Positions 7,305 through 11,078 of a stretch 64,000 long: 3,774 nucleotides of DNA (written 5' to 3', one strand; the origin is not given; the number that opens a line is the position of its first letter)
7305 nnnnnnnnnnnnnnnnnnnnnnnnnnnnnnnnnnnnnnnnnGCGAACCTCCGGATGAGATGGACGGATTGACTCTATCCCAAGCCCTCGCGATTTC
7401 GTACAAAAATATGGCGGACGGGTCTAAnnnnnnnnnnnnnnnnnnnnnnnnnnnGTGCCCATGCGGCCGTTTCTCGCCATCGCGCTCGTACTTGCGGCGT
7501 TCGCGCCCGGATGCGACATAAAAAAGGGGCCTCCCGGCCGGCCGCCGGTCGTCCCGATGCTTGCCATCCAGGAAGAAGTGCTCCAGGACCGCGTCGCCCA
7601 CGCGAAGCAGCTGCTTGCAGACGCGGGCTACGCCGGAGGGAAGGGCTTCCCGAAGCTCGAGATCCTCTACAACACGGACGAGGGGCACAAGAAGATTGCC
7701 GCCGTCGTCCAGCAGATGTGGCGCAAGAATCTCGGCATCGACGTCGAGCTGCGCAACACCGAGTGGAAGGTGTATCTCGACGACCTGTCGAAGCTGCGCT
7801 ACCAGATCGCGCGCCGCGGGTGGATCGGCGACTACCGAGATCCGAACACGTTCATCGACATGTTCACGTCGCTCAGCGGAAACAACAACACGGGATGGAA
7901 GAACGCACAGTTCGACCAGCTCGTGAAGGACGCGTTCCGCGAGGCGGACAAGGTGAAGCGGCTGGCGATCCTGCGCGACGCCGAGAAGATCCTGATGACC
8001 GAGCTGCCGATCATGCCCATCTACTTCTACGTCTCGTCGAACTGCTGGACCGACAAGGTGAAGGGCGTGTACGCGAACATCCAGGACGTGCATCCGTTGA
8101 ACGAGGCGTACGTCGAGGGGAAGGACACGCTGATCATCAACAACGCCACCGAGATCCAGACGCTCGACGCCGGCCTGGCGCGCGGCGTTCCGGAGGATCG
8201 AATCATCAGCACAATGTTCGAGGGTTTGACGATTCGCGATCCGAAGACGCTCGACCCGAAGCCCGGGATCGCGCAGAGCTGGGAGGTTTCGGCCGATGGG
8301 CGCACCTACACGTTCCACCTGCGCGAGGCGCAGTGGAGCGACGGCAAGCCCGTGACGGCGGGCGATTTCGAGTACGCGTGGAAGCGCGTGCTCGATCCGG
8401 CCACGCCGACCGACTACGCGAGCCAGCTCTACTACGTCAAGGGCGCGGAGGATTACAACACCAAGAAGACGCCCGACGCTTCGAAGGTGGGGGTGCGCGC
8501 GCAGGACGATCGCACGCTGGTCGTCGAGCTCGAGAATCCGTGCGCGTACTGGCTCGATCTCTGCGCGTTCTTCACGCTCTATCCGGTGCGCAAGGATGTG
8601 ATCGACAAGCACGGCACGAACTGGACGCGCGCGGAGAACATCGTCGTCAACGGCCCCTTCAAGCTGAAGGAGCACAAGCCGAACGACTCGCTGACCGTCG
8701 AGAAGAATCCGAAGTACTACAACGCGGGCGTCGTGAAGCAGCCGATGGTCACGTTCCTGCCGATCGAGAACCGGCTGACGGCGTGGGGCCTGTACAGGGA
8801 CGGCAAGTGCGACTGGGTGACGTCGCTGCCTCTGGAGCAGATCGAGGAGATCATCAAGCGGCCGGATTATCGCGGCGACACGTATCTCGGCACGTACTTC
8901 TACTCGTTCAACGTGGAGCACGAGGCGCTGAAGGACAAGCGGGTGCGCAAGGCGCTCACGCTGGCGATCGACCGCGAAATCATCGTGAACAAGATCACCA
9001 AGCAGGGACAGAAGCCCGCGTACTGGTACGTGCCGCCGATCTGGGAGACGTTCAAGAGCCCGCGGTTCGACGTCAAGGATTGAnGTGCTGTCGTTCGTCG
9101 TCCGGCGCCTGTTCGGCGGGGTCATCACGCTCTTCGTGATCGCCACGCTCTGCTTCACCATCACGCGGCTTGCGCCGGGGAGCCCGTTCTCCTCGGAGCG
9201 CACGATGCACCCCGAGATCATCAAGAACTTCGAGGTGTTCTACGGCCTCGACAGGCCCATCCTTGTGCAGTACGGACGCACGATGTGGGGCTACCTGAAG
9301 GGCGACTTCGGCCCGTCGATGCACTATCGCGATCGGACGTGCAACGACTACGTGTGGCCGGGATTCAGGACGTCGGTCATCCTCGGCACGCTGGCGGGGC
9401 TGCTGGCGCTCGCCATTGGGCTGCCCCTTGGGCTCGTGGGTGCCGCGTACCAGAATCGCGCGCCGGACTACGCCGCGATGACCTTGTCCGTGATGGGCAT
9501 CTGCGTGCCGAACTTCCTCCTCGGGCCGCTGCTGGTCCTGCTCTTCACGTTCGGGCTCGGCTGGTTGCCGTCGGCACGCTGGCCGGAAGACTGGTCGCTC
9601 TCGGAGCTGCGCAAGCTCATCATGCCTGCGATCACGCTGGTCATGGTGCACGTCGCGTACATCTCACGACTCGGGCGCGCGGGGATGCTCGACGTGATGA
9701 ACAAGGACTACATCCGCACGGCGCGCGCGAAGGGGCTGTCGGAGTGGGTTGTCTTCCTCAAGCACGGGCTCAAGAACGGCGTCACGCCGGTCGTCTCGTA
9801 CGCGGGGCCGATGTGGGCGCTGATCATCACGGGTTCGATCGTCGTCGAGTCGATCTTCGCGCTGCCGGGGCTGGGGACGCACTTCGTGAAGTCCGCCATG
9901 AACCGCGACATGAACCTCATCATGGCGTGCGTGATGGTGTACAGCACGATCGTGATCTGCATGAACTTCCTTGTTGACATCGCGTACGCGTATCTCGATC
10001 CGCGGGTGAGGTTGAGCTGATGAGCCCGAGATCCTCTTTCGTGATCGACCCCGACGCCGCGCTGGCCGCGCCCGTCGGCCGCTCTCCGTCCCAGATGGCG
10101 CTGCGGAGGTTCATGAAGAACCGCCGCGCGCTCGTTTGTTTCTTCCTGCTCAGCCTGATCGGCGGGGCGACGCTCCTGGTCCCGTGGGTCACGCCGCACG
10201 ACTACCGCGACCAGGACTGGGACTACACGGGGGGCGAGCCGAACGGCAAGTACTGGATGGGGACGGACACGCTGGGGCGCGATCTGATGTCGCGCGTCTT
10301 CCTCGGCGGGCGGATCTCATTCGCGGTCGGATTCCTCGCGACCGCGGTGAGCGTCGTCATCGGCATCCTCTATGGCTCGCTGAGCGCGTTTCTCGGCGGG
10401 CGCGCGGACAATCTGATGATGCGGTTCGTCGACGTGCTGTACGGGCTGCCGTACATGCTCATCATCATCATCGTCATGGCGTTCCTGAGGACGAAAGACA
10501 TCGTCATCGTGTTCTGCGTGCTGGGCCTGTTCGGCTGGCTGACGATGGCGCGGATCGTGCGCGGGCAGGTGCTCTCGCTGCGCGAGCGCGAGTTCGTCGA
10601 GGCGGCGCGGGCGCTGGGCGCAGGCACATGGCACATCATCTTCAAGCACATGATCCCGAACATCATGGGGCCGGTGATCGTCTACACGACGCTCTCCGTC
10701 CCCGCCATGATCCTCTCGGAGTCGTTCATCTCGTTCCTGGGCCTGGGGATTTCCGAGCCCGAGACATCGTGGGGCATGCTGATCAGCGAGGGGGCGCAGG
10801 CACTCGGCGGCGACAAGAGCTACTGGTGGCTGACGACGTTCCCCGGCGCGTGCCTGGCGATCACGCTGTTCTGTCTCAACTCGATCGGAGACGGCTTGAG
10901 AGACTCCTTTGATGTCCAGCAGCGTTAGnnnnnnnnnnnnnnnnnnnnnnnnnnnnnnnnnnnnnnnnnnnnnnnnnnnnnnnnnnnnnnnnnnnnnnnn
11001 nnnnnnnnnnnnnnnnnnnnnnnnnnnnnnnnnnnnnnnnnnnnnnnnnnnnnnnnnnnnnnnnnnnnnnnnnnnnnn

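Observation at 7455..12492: Two circularly permuted OppA lipoproteins flanking oppBC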

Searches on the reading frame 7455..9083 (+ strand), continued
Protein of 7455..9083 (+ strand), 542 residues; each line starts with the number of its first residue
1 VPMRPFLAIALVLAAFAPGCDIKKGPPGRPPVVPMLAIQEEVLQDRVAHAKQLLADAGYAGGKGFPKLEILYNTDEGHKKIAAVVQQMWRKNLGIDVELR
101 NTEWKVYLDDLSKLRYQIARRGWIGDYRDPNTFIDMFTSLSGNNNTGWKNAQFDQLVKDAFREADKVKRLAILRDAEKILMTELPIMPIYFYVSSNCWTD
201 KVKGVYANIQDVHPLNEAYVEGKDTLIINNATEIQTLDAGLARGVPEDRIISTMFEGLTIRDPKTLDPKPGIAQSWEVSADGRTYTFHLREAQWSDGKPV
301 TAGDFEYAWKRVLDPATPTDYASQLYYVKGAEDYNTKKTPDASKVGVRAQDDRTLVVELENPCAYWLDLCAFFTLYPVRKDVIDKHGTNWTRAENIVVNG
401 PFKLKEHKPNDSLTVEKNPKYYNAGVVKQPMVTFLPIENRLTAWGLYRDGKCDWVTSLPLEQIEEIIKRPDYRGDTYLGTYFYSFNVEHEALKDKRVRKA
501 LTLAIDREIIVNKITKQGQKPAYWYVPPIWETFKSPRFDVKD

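Call 77: find_homologous_proteins(query=L007:7839-9530:+, max_evalue=1e-30)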
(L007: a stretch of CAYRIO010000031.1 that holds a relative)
Query L007:7839-9530:+ (563 aa): 6435 proteins with E <= 1e-30 among 8000 candidates; the best 120 are listed.
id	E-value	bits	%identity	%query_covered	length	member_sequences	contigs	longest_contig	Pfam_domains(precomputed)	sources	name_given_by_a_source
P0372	0.0e+0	1202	95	98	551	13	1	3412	PF00496.28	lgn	-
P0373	0.0e+0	1065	83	98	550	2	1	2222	PF00496.28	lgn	-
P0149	0.0e+0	1065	80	98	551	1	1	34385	PF00496.28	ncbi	-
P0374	0.0e+0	1039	80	97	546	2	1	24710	PF00496.28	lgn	-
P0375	0.0e+0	1017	77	98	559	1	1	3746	PF00496.28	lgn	-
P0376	1.3e-269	913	70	98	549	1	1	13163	PF00496.28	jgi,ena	-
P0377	1.1e-255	867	67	98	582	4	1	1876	PF00496.28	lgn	-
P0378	6.2e-255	865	69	94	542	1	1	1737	PF00496.28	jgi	jgi:ABC-type oligopeptide transport system substrate-binding subunit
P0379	1.7e-252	857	68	95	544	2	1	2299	PF00496.28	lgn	-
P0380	1.5e-250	851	66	97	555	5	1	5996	PF00496.28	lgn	-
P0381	1.4e-247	841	65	96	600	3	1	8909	PF00496.28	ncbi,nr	ncbi:MAG: hypothetical protein B7C24_12550 [Bacteroidetes bacterium 4572_77]|nr:MAG: hypothetical pr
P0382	1.4e-246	837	65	97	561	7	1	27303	PF00496.28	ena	-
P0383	2.0e-246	837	65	97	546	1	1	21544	PF00496.28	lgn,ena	-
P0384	4.0e-245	833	64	97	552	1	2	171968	PF00496.28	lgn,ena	-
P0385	1.2e-244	831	69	92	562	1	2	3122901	PF00496.28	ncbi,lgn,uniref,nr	ncbi:peptide ABC transporter substrate-binding protein [Helicovermis profundi]|uniref:Solute-binding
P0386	1.9e-244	830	64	97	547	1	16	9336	PF00496.28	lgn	-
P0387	8.2e-244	828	65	95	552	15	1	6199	PF00496.28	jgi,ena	-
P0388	6.0e-242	822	65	95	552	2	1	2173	PF00496.28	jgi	-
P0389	1.1e-241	821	65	94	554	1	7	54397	PF00496.28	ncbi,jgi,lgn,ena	-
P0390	1.8e-241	821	66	94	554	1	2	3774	PF00496.28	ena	-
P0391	2.0e-241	820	68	90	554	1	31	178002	PF00496.28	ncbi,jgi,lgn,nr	ncbi:MAG: oligopeptide transport system substrate-binding protein [Clostridiales bacterium]|jgi:ABC-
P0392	2.0e-241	820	68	90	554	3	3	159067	PF00496.28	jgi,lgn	jgi:ABC-type oligopeptide transport system substrate-binding subunit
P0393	2.6e-241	820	66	94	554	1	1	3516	PF00496.28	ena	-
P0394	2.8e-241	820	65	94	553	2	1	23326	PF00496.28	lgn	-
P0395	3.8e-241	819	65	94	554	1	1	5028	PF00496.28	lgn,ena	-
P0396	9.2e-241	818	65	94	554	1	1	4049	PF00496.28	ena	-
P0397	2.6e-240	817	65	97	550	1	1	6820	PF00496.28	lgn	-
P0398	2.0e-239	814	66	94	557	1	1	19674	PF00496.28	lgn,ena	-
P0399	1.4e-238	811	67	91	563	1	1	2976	PF00496.28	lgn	-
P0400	2.3e-238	810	64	94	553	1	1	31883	PF00496.28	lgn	-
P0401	5.1e-238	809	65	94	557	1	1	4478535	PF00496.28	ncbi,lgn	ncbi:ABC transporter substrate-binding protein [Fusibacter bizertensis]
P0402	5.9e-238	809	64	94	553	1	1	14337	PF00496.28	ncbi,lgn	-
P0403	6.2e-238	809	65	94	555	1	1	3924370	PF00496.28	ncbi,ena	-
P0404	3.3e-237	806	67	91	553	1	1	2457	PF00496.28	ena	-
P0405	3.3e-237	806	67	91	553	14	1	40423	PF00496.28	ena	-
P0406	3.6e-237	806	64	94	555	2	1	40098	PF00496.28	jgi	jgi:ABC-type oligopeptide transport system, periplasmic component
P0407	3.6e-237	806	64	95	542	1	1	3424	PF00496.28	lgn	-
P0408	4.0e-237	806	64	94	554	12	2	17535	PF00496.28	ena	-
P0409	2.9e-236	803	65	93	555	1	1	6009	PF00496.28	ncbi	-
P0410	6.1e-235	799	67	47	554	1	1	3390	PF00496.28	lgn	-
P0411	2.1e-231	787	67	47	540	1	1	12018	PF00496.28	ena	-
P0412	6.2e-230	782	68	47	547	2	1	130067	PF00496.28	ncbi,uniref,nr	ncbi:peptide ABC transporter substrate-binding protein [Thermotalea metallivorans]|uniref:Oligopepti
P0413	4.4e-229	780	66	47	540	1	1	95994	PF00496.28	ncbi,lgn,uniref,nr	ncbi:oligopeptide transport system substrate-binding protein [Geosporobacter subterraneus DSM 17957]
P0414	1.4e-228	778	66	47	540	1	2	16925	PF00496.28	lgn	-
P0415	3.2e-226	770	67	47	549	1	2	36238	PF00496.28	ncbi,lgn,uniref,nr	ncbi:oligopeptide transport system substrate-binding protein [Caminicella sporogenes DSM 14501]|unir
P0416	5.1e-226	770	66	47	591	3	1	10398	PF00496.28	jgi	jgi:oligopeptide transport system substrate-binding protein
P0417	7.6e-225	766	69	47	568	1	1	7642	PF00496.28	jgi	jgi:oligopeptide transport system substrate-binding protein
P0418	7.9e-225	766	66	47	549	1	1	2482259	PF00496.28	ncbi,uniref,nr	ncbi:peptide ABC transporter substrate-binding protein [Caminicella sporogenes]|uniref:peptide ABC t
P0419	1.1e-224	765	69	47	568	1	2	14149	PF00496.28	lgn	-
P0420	1.2e-224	765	64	47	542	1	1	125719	PF00496.28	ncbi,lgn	ncbi:MAG: peptide ABC transporter substrate-binding protein [Bacillota bacterium]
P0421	9.2e-224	762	69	47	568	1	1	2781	PF00496.28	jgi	jgi:oligopeptide transport system substrate-binding protein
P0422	2.0e-223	761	69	47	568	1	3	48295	PF00496.28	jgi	jgi:oligopeptide transport system substrate-binding protein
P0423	2.8e-223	761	69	47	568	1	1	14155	PF00496.28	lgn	-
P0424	1.5e-222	758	66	47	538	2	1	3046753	PF00496.28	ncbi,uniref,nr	ncbi:peptide ABC transporter substrate-binding protein [Crassaminicella thermophila]|uniref:peptide 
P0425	1.8e-222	758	69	47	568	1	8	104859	PF00496.28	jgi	jgi:oligopeptide transport system substrate-binding protein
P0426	2.4e-222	757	63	47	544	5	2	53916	PF00496.28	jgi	jgi:oligopeptide transport system substrate-binding protein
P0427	2.8e-222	757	69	47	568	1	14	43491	PF00496.28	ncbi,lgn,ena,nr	ncbi:MAG: oligopeptide transport system substrate-binding protein [Candidatus Petromonas sp.]|nr:oli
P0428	8.2e-222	756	65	47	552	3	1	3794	PF00496.28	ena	-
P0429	1.9e-221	754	64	47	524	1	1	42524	PF00496.28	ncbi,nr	ncbi:peptide ABC transporter substrate-binding protein [Lutibacter sp. B2]|nr:peptide ABC transporte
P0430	1.3e-220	752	69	47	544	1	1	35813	PF00496.28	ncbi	-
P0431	1.7e-220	751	59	97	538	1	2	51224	PF00496.28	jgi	jgi:ABC-type oligopeptide transport system substrate-binding subunit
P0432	1.8e-220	751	65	47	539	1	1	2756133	PF00496.28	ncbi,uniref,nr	ncbi:peptide ABC transporter substrate-binding protein [Crassaminicella indica]|uniref:Peptide ABC t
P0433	4.1e-220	750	69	47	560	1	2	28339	PF00496.28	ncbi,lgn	-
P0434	9.5e-220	749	66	47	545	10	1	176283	PF00496.28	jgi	jgi:oligopeptide transport system substrate-binding protein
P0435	1.4e-219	748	66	47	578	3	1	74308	PF00496.28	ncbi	-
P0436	1.8e-219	748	64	47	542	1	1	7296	PF00496.28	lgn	-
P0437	2.8e-219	747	66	48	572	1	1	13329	PF00496.28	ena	-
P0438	3.2e-219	747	56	97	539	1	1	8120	PF00496.28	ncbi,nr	ncbi:MAG: hypothetical protein C0604_02330 [Clostridiales bacterium]|nr:MAG: hypothetical protein C0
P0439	1.3e-218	745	66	47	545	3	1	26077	PF00496.28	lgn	-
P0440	4.9e-218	743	65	47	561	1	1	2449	PF00496.28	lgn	-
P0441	1.7e-217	741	62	47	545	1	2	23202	PF00496.28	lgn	-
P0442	3.3e-217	740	63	47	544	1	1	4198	PF00496.28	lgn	-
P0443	7.3e-217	739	58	97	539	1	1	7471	PF00496.28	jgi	-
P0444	9.2e-217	739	58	97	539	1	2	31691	PF00496.28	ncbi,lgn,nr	ncbi:MAG: hypothetical protein JJE29_04580 [Peptostreptococcaceae bacterium]|nr:hypothetical protein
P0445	1.0e-216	739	58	97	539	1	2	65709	PF00496.28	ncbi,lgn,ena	-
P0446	2.3e-216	738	65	47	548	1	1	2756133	PF00496.28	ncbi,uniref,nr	ncbi:peptide ABC transporter substrate-binding protein [Crassaminicella indica]|uniref:Peptide ABC t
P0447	3.2e-215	734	64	47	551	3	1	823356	PF00496.28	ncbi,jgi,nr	ncbi:MAG: peptide ABC transporter substrate-binding protein [Marinisporobacter sp.]|jgi:oligopeptide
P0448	3.4e-215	734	66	47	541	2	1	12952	PF00496.28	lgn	-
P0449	1.7e-214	731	62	47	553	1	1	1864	PF00496.28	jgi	jgi:oligopeptide transport system substrate-binding protein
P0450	3.2e-214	731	58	94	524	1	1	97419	PF00496.28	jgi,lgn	jgi:ABC-type oligopeptide transport system substrate-binding subunit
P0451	5.8e-214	730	68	41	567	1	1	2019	PF00496.28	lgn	-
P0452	4.9e-213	727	56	97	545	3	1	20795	PF00496.28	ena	-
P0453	6.3e-213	726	61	48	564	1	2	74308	PF00496.28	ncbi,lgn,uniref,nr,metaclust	ncbi:peptide ABC transporter substrate-binding protein [Clostridiisalibacter paucivorans]|uniref:pep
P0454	8.8e-213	726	56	94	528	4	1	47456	PF00496.28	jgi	-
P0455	1.9e-212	725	69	47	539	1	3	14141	PF00496.28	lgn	-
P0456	3.7e-212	724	62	47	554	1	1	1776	PF00496.28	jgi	-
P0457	7.9e-212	723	55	97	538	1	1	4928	PF00496.28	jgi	-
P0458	1.1e-211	722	63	47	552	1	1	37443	PF00496.28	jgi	-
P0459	1.6e-211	722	54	97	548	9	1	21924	PF00496.28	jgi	-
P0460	1.8e-211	722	67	41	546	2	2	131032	PF00496.28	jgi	jgi:oligopeptide transport system substrate-binding protein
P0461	3.0e-211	721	64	47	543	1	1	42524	PF00496.28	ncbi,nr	ncbi:peptide ABC transporter substrate-binding protein [Lutibacter sp. B2]|nr:peptide ABC transporte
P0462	8.3e-211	719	64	47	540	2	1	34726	PF00496.28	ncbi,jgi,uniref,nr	ncbi:MAG: peptide ABC transporter substrate-binding protein [Anaeromicrobium sp.]|jgi:oligopeptide t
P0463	9.6e-211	719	59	96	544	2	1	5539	PF00496.28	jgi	jgi:ABC-type oligopeptide transport system substrate-binding subunit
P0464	4.9e-210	717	64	47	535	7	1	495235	PF00496.28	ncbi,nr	ncbi:MAG: peptide ABC transporter substrate-binding protein [Geosporobacter ferrireducens]|nr:peptid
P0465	8.9e-210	716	68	42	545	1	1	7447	PF00496.28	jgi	-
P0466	1.1e-209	716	64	47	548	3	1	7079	PF00496.28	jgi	-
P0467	1.9e-209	715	66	47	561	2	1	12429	PF00496.28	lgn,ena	-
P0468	2.1e-209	715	58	96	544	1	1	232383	PF00496.28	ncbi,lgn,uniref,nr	ncbi:peptide ABC transporter substrate-binding protein [Clostridium grantii]|uniref:Extracellular so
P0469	3.8e-209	714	63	47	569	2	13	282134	PF00496.28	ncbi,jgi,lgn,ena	-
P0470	5.2e-209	713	62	47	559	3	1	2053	PF00496.28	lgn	-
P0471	6.9e-209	713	55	94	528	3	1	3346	PF00496.28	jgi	-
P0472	1.4e-208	712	65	42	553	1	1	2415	PF00496.28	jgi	-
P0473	1.5e-208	712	62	48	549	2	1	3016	PF00496.28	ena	-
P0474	2.1e-208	711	66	43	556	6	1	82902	PF00496.28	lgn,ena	-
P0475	2.3e-208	711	62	47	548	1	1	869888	PF00496.28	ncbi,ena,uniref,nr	ncbi:peptide ABC transporter substrate-binding protein [uncultured Ilyobacter sp.]|uniref:peptide AB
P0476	8.4e-208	709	63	47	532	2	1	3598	PF00496.28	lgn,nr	nr:peptide ABC transporter substrate-binding protein [Anaerosolibacter carboniphilus]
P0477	2.6e-207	708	61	48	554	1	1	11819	PF00496.28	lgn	-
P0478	1.9e-206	705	62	47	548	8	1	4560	PF00496.28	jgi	-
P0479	8.5e-206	703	61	47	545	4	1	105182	PF00496.28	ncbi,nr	ncbi:peptide ABC transporter substrate-binding protein [Anaeromicrobium sediminis]|nr:peptide ABC tr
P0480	1.1e-205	702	61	48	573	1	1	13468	PF00496.28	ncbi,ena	-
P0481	2.7e-205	701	68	42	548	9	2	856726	PF00496.28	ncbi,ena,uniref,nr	ncbi:peptide ABC transporter substrate-binding protein [uncultured Ilyobacter sp.]|uniref:peptide AB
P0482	3.7e-205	701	63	47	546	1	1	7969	PF00496.28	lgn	-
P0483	4.0e-205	701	60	48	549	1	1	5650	PF00496.28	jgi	-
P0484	4.9e-205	700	59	48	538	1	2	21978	PF00496.28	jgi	jgi:oligopeptide transport system substrate-binding protein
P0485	5.3e-205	700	59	48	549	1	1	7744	PF00496.28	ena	-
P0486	1.8e-204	698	60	47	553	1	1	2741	PF00496.28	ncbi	-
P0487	3.5e-204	697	61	47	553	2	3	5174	PF00496.28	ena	-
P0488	7.4e-204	696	60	47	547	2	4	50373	PF00496.28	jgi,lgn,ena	-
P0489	8.8e-204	696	59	48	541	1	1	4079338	PF00496.28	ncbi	ncbi:peptide ABC transporter substrate-binding protein [Clostridiaceae bacterium 35-E11]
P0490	1.4e-202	692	62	47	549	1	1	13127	PF00496.28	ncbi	-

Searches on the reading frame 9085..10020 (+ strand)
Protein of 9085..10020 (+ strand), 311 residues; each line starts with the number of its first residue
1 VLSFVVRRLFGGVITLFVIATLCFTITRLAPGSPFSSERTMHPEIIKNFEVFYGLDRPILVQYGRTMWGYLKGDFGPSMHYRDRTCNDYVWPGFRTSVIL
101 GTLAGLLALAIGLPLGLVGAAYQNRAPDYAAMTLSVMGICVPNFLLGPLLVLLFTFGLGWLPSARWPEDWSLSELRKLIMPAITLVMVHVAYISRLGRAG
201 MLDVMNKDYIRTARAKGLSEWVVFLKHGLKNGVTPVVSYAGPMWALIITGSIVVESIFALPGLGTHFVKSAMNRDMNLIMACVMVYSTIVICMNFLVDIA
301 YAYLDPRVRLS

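Call 2: search_protein_families(library=pfam, proteins=[window:9085-10020:+], max_evalue=0.01)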
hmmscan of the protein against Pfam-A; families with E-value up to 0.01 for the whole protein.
window:9085-10020:+ (311 aa): 2 families
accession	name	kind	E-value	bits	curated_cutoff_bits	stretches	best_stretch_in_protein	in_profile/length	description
PF00528.27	BPD_transp_1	-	1.3e-38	133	26.4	1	112-309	1-183/184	Binding-protein-dependent transport system inner membrane component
PF19300.4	BPD_transp_1_N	-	6.8e-09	36.4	23.8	1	1-74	1-76/114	Binding-prot-dependent transport system membrane comp, N-term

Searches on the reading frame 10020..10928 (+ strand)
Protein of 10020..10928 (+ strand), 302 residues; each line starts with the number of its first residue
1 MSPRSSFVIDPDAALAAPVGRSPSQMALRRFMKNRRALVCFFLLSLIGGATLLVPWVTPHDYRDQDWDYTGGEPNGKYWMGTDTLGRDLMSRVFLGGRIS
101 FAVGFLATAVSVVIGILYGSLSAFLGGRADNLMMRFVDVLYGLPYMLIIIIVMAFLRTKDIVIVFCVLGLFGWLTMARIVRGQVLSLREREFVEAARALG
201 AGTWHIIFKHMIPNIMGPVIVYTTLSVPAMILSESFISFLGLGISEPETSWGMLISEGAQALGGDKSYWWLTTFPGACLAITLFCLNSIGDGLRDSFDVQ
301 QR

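Call 2: search_protein_families(library=pfam, proteins=[window:10020-10928:+], max_evalue=0.01)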
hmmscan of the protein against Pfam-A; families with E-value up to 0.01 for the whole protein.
window:10020-10928:+ (302 aa): 2 families
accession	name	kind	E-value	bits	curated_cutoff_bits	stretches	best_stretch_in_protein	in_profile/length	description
PF00528.27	BPD_transp_1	-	2.6e-31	109.2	26.4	1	115-298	1-179/184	Binding-protein-dependent transport system inner membrane component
PF12911.12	OppC_N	-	1.7e-11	44.3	23.9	1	22-69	1-48/53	N-terminal TM domain of oligopeptide transport permease C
